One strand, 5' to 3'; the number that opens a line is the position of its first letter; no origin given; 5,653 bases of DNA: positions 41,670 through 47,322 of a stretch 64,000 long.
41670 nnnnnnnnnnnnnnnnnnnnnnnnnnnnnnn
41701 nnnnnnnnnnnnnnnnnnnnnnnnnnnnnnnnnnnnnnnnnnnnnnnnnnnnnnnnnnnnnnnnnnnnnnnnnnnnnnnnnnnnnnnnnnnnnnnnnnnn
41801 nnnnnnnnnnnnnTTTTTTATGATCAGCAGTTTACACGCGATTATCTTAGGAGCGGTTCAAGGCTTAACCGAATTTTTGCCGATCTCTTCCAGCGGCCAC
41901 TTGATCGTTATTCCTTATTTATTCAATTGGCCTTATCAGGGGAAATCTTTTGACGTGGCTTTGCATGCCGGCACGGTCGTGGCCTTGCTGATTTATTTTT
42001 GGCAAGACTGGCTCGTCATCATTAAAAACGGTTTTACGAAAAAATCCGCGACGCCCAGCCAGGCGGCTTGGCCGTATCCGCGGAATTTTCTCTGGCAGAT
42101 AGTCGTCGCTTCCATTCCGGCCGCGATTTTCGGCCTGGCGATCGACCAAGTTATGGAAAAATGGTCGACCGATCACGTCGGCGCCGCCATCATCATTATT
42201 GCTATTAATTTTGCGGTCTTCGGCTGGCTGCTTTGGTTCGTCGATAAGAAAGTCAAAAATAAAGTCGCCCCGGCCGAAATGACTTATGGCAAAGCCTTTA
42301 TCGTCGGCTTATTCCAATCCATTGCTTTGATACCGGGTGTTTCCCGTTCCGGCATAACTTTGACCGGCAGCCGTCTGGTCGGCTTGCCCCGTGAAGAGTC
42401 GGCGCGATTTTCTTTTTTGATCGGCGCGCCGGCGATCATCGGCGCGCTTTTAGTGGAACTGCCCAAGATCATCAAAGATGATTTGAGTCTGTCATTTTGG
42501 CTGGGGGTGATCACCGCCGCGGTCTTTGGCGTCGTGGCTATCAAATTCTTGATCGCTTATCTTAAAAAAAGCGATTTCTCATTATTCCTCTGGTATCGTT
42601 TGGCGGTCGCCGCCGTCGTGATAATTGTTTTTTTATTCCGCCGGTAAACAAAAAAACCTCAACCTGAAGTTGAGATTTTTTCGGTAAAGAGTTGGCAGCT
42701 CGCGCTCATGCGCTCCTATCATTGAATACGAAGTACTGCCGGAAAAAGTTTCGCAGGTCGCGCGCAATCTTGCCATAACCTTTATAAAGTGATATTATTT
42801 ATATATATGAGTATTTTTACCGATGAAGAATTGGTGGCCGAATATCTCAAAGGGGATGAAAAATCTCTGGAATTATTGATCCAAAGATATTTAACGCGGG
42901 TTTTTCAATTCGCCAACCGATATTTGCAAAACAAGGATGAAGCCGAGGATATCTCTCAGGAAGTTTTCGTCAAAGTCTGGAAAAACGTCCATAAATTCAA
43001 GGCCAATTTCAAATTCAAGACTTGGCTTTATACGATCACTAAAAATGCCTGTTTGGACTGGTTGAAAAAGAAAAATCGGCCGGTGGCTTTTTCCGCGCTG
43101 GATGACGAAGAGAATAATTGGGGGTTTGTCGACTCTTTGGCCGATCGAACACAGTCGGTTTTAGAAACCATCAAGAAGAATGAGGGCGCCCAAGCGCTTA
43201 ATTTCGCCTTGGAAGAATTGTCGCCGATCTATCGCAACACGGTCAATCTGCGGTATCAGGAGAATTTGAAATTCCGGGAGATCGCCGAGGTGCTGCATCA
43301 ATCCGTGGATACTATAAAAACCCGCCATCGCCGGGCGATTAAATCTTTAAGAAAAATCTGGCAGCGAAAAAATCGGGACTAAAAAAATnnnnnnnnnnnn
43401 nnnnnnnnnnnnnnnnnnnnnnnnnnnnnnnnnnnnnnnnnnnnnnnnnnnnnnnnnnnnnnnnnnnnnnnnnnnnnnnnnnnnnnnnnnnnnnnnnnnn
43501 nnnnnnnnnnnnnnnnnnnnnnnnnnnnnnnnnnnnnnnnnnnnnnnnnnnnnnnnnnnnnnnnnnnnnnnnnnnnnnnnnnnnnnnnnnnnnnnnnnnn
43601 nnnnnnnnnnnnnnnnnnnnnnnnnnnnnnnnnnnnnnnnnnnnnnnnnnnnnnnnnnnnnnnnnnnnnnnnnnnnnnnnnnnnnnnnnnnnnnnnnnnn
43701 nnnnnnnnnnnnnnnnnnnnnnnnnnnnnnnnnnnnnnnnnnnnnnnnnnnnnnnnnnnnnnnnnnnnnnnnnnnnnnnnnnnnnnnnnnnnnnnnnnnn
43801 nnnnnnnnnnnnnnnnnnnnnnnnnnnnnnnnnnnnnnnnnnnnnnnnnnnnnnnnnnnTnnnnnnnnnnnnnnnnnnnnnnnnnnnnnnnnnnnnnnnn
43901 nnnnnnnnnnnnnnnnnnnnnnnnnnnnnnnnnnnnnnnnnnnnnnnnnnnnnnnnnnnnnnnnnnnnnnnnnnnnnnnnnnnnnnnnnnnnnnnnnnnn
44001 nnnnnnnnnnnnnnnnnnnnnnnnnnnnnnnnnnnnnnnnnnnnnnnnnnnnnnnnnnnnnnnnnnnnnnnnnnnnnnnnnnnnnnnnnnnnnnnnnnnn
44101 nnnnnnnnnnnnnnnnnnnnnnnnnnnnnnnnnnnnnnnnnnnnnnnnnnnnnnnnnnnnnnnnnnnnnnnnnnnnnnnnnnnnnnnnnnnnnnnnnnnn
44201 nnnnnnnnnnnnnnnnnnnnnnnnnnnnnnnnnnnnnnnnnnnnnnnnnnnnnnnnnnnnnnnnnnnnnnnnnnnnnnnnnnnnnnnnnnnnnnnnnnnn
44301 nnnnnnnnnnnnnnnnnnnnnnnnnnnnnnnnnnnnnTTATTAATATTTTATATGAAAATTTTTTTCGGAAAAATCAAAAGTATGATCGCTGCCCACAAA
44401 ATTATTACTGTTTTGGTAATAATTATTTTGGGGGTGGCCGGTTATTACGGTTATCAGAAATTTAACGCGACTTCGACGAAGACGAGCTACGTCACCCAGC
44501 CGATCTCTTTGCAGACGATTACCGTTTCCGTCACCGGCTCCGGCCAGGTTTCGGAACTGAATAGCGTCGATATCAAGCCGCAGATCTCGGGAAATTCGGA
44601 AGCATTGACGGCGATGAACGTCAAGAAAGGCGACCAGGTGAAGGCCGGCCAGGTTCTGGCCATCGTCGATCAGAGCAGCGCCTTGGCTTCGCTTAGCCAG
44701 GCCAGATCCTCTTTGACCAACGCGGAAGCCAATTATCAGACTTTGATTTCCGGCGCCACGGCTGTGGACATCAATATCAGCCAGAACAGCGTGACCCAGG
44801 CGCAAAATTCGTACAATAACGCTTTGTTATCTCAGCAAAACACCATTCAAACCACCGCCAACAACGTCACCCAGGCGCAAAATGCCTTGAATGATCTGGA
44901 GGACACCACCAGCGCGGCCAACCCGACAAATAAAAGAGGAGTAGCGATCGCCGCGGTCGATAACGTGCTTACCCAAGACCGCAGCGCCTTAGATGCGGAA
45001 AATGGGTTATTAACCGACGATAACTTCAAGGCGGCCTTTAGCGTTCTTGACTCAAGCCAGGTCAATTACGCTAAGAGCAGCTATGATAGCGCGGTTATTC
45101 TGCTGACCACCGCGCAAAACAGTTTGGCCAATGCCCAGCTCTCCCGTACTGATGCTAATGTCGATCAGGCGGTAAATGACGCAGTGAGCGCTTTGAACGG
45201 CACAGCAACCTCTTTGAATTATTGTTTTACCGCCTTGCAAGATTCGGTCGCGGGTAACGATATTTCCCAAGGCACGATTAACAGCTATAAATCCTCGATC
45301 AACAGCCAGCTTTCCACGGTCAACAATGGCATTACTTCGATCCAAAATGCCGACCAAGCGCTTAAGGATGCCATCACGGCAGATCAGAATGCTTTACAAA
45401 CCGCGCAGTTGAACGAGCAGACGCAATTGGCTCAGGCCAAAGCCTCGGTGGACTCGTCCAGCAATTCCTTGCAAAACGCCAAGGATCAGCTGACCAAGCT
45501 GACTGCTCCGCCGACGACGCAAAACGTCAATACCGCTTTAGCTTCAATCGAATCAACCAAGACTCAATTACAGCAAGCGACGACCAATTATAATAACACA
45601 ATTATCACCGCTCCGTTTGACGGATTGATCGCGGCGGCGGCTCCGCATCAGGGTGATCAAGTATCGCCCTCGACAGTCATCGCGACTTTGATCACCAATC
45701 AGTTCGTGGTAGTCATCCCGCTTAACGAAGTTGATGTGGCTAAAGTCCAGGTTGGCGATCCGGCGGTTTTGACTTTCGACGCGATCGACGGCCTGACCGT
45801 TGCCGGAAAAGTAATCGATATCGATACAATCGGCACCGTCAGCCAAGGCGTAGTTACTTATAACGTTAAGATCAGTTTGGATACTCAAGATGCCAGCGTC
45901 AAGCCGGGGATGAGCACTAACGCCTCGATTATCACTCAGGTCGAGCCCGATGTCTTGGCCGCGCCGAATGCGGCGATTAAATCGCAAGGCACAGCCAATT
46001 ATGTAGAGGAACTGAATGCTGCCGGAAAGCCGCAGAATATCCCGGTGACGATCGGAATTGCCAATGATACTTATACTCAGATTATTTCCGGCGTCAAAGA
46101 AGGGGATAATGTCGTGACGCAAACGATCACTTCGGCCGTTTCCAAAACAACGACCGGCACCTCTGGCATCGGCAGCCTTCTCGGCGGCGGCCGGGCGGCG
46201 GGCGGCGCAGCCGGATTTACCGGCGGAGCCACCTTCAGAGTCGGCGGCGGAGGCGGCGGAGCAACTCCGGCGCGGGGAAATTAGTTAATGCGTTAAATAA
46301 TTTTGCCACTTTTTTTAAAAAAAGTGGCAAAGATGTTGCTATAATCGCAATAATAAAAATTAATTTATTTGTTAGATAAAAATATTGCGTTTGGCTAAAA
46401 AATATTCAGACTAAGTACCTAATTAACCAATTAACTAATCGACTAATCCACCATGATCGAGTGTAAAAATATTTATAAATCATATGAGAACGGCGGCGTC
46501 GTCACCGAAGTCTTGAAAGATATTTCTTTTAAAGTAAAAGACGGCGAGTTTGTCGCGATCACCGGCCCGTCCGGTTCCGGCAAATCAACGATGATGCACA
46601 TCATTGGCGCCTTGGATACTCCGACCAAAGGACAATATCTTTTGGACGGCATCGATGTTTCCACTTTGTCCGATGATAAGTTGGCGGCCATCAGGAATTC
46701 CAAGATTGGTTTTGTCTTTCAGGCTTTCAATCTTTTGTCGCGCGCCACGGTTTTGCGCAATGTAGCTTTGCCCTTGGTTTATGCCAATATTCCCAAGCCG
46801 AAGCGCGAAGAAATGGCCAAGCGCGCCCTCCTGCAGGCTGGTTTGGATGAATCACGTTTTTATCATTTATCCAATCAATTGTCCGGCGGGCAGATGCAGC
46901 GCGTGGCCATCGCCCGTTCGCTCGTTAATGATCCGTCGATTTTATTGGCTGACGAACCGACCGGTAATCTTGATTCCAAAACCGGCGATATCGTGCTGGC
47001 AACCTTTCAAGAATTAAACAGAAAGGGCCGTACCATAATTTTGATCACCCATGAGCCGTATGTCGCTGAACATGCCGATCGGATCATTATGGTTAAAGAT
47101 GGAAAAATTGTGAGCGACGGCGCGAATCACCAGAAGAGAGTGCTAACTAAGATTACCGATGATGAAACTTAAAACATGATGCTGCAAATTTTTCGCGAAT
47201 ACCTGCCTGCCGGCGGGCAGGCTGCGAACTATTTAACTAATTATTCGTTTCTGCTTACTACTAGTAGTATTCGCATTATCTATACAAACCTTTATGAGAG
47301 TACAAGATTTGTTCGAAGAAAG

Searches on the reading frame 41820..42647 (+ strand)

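Call 59: search_protein_families(library=pfam, proteins=[window:41820-42647:+], max_evalue=0.0001)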
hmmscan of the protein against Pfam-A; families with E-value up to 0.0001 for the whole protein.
window:41820-42647:+ (275 aa): 1 family
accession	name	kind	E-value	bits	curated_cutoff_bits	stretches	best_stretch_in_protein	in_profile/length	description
PF02673.24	BacA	-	2.3e-75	254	33.4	1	7-266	1-257/257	Bacitracin resistance protein BacA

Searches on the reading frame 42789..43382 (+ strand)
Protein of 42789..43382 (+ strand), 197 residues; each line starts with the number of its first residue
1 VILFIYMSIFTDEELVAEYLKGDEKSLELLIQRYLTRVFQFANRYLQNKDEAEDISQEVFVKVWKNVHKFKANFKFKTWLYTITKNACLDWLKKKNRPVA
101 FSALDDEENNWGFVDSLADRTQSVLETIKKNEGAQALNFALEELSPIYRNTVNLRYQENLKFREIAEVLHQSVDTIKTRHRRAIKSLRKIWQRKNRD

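Call 59: search_protein_families(library=pfam, proteins=[window:42789-43382:+], max_evalue=0.0001)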
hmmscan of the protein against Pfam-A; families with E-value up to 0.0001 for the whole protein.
window:42789-43382:+ (197 aa): 3 families
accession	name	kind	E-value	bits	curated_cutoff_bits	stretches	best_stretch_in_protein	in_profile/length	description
PF04542.20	Sigma70_r2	-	2.2e-22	79.1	24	1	30-97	1-70/71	Sigma-70 region 2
PF08281.18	Sigma70_r4_2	-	1.5e-11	44.2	25.7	1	136-187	3-54/54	Sigma-70, region 4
PF04545.22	Sigma70_r4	-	9.5e-10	38.3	24.1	1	140-189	1-50/50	Sigma-70, region 4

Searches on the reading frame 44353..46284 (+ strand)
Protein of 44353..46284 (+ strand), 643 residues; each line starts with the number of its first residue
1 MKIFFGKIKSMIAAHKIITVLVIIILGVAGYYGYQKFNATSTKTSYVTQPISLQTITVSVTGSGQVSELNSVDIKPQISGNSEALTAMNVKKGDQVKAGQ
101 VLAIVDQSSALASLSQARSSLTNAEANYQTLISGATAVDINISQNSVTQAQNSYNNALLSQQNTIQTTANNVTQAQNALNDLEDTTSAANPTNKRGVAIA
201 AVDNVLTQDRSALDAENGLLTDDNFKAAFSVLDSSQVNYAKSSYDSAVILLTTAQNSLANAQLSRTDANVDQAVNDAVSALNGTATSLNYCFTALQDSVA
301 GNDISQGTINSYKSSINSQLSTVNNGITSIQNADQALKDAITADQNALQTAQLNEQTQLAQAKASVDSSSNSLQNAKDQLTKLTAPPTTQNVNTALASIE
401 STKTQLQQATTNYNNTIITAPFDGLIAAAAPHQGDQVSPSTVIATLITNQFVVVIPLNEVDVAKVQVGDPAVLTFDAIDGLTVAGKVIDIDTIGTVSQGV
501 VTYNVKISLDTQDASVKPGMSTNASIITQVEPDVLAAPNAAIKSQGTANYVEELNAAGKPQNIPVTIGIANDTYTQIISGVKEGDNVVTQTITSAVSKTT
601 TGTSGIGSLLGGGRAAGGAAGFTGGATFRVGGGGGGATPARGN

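Call 59: search_protein_families(library=pfam, proteins=[window:44353-46284:+], max_evalue=0.0001)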
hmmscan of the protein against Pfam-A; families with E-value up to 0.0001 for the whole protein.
window:44353-46284:+ (643 aa): 4 families
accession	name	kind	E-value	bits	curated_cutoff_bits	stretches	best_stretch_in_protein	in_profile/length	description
PF13437.12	HlyD_3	-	8e-11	43.1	22.2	1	418-519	2-106/106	HlyD family secretion protein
PF16576.10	HlyD_D23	-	8.2e-11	42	30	1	356-520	60-212/214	Barrel-sandwich domain of CusB or HlyD membrane-fusion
PF13533.13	Biotin_lipoyl_2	-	1.5e-07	31.5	29.8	1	85-106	11-32/32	Biotin-lipoyl like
PF00364.28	Biotin_lipoyl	-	2.7e-05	24.3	22.1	0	83-106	13-37/73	Biotin-requiring enzyme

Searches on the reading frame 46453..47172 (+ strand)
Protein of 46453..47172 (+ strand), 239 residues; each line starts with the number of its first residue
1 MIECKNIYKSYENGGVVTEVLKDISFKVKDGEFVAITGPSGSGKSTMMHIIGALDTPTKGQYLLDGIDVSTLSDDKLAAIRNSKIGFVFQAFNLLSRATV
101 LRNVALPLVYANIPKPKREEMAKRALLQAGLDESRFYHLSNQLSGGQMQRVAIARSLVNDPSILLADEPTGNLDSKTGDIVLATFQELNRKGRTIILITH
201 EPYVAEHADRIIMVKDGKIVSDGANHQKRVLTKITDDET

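Call 59: search_protein_families(library=pfam, proteins=[window:46453-47172:+], max_evalue=0.0001)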
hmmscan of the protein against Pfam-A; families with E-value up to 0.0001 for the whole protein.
window:46453-47172:+ (239 aa): 2 families
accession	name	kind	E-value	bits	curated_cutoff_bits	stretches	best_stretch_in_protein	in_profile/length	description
PF00005.33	ABC_tran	-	1.5e-32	113.5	25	1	21-170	1-136/137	ABC transporter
PF02463.25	SMC_N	-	1.7e-06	28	40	0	140-215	134-212/220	RecF/RecN/SMC N terminal domain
